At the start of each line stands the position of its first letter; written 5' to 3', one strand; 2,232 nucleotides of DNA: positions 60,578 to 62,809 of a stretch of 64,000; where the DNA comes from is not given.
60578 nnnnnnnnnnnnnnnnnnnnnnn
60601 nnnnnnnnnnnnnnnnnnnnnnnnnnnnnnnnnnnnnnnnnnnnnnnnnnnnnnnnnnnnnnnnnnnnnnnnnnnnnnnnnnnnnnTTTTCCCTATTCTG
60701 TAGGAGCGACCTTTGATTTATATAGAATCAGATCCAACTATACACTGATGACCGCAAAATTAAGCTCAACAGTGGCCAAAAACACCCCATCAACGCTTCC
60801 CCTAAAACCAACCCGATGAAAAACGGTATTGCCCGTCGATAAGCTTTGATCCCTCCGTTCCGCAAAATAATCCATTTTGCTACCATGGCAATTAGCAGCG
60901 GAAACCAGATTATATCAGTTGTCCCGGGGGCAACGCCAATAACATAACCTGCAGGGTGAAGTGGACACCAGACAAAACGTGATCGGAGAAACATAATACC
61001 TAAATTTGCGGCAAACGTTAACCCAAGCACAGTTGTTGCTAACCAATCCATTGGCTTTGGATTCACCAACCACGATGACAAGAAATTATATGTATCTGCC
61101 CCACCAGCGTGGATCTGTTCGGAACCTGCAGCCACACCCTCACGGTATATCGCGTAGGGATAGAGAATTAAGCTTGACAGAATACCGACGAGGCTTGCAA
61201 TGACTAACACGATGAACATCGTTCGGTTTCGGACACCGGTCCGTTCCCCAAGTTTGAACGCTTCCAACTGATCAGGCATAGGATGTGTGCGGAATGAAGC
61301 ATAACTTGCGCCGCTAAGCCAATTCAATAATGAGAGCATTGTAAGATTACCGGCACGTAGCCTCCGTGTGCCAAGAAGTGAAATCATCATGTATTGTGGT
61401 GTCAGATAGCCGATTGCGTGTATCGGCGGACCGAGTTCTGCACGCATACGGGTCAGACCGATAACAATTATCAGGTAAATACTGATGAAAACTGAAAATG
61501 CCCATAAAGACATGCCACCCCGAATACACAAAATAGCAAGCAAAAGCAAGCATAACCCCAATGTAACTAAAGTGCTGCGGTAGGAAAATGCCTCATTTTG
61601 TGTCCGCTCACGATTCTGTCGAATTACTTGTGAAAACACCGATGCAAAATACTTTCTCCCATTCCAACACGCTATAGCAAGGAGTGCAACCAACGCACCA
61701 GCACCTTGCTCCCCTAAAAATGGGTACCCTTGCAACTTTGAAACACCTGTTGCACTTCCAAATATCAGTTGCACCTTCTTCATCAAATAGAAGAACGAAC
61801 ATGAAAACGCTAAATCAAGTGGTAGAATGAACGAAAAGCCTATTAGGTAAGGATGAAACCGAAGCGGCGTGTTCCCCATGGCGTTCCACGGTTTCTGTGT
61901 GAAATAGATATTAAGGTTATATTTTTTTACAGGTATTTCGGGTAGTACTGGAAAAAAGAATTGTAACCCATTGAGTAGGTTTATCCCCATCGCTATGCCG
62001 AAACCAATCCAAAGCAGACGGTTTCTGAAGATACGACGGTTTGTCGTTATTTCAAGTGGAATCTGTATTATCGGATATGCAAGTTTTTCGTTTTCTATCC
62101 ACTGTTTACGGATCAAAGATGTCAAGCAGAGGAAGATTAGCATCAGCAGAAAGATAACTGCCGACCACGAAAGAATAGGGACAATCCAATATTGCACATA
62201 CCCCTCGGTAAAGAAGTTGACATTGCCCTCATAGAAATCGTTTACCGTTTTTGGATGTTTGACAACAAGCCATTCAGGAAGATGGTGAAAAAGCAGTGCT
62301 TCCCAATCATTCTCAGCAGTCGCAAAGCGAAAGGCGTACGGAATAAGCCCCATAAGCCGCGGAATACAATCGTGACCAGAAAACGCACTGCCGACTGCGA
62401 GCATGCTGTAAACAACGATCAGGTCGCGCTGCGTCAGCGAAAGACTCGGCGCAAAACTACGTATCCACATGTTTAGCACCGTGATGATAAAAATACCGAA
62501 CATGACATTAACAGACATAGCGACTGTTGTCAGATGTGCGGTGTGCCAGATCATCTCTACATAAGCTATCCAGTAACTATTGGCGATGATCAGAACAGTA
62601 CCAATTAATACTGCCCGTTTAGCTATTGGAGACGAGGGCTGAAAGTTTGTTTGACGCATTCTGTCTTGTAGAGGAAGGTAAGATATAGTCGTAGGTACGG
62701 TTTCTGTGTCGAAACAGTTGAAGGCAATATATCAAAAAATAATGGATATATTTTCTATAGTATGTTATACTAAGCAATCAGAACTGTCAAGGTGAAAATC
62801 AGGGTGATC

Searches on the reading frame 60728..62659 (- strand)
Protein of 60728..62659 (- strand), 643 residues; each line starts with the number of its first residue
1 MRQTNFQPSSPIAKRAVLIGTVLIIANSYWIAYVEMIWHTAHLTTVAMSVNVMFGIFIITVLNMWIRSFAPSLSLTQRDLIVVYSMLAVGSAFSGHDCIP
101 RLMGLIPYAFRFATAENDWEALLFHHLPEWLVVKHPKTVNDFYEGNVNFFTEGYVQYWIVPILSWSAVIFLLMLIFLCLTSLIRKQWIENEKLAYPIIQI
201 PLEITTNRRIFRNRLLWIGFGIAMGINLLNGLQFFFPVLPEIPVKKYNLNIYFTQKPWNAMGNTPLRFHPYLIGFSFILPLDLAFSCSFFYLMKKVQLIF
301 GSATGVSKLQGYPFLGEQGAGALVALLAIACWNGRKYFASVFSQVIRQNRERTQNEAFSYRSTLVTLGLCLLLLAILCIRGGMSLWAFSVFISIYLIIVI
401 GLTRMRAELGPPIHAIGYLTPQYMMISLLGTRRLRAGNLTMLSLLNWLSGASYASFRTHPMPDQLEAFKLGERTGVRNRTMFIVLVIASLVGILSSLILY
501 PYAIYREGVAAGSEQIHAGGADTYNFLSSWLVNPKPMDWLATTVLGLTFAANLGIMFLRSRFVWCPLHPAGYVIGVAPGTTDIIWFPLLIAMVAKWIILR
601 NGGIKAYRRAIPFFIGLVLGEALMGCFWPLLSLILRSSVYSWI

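Call 97: search_protein_families(library=pfam, proteins=[window:60728-62659:-])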
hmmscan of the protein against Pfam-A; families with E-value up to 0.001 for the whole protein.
window:60728-62659:- (643 aa): 2 families
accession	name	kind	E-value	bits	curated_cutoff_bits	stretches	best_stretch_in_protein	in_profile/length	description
PF20581.3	DUF6785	-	1.6e-150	502.4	25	1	14-508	2-498/498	Family of unknown function (DUF6785)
PF20580.3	DUF6784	-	7.7e-29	100.3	26.4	1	545-642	4-100/101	Domain of unknown function (DUF6784)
